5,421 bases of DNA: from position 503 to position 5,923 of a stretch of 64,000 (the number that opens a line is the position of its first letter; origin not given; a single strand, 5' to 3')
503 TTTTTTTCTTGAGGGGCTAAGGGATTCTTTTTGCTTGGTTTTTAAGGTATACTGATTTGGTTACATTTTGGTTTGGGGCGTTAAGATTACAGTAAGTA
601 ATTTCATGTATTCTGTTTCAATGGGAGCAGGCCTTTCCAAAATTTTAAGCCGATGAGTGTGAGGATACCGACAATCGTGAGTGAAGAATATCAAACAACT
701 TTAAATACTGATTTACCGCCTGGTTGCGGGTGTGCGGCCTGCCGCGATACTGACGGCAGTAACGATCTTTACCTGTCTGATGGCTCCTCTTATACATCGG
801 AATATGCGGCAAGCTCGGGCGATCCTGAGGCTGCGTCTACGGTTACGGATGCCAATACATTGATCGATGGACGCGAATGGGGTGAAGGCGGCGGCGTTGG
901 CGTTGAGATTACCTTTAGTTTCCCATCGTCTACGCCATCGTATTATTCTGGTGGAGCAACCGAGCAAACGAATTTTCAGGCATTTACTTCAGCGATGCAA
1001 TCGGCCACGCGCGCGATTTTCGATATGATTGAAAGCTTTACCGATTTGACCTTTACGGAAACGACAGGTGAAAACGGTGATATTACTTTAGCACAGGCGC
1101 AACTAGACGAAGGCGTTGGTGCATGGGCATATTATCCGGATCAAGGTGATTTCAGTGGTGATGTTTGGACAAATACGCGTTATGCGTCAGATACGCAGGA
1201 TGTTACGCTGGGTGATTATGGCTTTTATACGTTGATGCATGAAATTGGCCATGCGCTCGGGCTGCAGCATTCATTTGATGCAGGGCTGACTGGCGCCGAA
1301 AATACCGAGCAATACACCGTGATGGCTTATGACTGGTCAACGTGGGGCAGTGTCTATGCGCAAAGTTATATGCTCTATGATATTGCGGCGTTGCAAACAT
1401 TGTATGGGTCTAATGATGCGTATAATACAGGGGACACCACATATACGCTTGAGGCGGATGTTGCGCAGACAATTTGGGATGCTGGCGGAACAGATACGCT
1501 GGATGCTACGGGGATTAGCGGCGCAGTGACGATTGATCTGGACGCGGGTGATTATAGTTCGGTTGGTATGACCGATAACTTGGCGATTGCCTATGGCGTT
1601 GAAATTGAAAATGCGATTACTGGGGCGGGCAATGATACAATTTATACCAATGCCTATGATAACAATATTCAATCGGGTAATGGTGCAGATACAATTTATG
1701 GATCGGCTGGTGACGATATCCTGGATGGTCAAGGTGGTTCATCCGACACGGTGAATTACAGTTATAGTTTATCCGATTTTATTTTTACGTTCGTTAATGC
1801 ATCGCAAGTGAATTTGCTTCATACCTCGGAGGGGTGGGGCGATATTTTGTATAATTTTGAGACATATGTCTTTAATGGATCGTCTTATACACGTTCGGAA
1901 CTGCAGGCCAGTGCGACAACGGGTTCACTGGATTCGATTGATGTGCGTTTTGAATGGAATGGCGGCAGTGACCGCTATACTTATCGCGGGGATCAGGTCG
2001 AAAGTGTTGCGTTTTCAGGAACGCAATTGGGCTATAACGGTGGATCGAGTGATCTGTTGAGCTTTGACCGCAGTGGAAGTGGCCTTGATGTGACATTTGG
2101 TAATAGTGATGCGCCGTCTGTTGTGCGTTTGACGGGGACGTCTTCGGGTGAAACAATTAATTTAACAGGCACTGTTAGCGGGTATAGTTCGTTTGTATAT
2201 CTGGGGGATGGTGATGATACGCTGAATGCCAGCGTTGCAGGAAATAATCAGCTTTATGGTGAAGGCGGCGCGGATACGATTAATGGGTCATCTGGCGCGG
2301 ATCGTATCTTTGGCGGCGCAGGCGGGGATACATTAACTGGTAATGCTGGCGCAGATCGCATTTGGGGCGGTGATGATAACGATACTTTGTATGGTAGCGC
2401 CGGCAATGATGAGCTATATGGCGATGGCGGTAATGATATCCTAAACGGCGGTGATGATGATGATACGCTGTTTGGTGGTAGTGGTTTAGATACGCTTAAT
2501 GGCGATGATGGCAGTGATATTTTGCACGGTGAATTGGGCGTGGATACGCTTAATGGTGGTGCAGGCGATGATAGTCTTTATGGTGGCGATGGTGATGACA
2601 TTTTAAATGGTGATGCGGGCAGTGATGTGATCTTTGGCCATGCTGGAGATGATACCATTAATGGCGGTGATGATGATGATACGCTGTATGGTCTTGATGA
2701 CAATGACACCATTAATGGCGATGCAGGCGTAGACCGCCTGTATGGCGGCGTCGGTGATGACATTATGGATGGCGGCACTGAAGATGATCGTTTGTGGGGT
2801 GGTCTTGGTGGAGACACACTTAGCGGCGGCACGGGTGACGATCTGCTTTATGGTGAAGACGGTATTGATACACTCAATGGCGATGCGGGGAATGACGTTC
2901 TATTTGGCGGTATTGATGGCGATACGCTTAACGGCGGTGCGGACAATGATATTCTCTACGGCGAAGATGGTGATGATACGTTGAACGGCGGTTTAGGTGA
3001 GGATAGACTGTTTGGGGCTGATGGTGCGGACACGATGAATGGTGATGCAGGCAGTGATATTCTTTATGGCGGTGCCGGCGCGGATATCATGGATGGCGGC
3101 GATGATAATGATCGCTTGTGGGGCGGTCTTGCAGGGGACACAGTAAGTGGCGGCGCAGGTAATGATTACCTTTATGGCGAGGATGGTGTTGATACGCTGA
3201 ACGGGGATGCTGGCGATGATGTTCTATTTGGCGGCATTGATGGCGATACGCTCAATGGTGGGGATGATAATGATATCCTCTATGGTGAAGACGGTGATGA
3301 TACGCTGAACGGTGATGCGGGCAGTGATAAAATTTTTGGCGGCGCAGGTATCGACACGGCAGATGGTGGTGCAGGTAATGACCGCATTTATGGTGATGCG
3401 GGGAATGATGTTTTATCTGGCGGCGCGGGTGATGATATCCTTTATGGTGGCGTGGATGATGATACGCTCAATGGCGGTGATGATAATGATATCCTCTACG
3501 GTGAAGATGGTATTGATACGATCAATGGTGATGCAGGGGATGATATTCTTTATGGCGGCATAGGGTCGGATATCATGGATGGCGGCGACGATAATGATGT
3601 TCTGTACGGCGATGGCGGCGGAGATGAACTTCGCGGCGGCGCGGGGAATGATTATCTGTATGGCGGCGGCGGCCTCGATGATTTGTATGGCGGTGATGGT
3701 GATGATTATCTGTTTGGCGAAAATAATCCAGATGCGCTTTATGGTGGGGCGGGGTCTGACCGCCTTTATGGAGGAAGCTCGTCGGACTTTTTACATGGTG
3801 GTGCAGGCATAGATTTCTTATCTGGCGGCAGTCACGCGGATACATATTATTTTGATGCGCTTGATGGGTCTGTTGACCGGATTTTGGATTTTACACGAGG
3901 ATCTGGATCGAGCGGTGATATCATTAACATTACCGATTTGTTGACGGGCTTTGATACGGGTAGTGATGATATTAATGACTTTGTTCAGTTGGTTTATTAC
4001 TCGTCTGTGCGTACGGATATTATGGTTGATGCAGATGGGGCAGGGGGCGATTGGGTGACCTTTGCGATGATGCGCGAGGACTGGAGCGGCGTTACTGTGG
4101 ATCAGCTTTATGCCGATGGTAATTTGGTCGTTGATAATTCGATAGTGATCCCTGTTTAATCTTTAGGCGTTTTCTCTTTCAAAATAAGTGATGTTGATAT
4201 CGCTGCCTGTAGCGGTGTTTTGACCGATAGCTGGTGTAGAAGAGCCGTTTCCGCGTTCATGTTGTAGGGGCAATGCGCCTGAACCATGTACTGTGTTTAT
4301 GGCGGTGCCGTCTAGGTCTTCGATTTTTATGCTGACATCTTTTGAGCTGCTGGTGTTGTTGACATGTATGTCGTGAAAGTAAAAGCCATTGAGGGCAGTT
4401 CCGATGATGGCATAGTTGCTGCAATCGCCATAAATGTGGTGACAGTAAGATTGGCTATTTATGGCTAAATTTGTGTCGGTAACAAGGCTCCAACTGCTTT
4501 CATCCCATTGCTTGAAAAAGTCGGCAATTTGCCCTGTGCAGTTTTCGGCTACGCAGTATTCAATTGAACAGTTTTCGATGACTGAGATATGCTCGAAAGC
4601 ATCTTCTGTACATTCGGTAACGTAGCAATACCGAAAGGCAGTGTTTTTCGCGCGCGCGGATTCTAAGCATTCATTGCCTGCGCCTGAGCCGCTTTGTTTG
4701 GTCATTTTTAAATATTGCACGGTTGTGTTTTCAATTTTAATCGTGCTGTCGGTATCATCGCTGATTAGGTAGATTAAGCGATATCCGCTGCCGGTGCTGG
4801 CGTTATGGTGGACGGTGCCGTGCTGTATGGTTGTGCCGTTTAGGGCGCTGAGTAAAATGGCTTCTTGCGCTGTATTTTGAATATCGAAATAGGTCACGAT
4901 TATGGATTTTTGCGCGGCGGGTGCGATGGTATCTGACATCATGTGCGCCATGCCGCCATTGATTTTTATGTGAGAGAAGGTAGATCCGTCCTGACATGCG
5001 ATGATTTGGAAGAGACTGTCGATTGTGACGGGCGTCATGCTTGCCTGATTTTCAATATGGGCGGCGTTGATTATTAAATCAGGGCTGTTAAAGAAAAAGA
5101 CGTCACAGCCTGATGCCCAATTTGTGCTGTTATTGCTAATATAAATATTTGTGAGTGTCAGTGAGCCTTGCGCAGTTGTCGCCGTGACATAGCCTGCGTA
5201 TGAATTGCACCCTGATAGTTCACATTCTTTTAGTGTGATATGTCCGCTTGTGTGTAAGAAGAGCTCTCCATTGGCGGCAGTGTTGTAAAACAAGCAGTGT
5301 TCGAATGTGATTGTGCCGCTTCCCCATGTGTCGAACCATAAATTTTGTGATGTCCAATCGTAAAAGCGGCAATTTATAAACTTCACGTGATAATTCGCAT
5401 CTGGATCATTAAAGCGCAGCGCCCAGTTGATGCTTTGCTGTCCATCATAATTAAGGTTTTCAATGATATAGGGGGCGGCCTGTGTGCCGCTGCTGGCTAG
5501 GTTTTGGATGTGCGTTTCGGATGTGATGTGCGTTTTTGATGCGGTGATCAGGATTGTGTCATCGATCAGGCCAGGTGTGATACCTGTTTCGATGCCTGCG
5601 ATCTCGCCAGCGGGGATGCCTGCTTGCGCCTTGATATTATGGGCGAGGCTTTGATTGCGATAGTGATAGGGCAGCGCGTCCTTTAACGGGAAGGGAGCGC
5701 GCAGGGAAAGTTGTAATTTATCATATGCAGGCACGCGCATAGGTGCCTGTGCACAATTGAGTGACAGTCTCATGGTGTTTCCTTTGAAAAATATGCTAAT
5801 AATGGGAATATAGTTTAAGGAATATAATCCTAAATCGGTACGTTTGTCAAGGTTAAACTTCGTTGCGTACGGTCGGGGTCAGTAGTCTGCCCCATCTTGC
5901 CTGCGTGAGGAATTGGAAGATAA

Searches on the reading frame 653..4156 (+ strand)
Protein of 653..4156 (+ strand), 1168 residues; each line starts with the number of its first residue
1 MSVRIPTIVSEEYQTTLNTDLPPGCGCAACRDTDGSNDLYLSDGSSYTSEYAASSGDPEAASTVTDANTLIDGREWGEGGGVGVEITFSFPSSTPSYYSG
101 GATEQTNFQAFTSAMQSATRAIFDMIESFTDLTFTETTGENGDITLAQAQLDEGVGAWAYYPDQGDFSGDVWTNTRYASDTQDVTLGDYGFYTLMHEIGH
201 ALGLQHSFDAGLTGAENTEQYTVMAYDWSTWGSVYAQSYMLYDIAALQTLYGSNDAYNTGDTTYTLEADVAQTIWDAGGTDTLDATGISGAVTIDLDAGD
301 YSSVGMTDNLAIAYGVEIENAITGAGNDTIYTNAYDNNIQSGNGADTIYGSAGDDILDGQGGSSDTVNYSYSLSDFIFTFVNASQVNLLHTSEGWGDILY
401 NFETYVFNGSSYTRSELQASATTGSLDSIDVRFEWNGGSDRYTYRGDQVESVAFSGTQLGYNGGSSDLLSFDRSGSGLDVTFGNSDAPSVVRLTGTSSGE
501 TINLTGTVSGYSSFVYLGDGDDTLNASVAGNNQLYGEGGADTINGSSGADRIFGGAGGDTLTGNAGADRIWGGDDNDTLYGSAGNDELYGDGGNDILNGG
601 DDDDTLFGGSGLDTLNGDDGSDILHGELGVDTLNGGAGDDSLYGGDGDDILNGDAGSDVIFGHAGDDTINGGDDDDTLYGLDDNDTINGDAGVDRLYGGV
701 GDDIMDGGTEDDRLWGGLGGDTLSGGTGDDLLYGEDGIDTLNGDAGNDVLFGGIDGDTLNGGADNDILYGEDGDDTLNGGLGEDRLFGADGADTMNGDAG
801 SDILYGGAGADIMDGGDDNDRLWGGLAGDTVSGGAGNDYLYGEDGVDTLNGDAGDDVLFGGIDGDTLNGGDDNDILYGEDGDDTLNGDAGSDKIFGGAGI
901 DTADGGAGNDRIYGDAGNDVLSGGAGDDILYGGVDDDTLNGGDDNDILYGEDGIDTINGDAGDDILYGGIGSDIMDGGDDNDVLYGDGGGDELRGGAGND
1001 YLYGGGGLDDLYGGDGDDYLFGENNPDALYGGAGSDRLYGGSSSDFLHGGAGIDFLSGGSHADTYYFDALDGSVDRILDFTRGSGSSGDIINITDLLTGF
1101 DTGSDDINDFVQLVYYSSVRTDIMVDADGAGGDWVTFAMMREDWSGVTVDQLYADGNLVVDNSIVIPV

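Call 58: search_protein_families(library=pfam, proteins=[window:653-4156:+], max_evalue=0.00001)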
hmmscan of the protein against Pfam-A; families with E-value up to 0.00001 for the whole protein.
window:653-4156:+ (1168 aa): 4 families
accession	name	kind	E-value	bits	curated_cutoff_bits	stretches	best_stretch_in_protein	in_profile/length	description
PF00353.25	HemolysinCabind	-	4.7e-122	397.6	23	21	553-588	1-36/36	RTX calcium-binding nonapeptide repeat (4 copies)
PF08548.17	Peptidase_M10_C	-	2.2e-14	54.1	20.7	1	247-354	8-108/193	Peptidase M10 serralysin C terminal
PF00413.30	Peptidase_M10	-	3.4e-07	30.7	24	1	112-210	20-128/159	Matrixin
PF13688.12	Reprolysin_5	-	6.1e-06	27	27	0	84-228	50-188/196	Metallo-peptidase family M12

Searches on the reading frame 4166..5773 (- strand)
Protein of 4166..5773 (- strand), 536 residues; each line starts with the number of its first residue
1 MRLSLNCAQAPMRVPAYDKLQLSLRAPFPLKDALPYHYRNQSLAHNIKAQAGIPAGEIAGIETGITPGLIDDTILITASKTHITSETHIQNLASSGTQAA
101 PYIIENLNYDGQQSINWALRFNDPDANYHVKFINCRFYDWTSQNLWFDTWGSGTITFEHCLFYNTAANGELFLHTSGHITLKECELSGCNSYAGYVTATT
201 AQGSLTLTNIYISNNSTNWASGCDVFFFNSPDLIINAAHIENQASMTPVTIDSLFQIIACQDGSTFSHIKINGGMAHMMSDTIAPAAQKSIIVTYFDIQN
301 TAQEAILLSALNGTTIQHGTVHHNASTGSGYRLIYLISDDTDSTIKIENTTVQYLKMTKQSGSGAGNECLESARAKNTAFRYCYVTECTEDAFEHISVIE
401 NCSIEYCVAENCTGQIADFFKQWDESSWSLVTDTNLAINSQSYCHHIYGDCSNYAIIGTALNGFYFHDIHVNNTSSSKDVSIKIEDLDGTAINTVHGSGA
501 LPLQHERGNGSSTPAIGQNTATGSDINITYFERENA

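Call 58: search_protein_families(library=pfam, proteins=[window:4166-5773:-], max_evalue=0.00001)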
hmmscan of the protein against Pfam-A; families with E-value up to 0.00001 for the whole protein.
window:4166-5773:- (536 aa): 0 families
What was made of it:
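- On Type I-secreted RTX adhesin: The three ORFs at 4163-8621 have no Pfam match (call 58).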
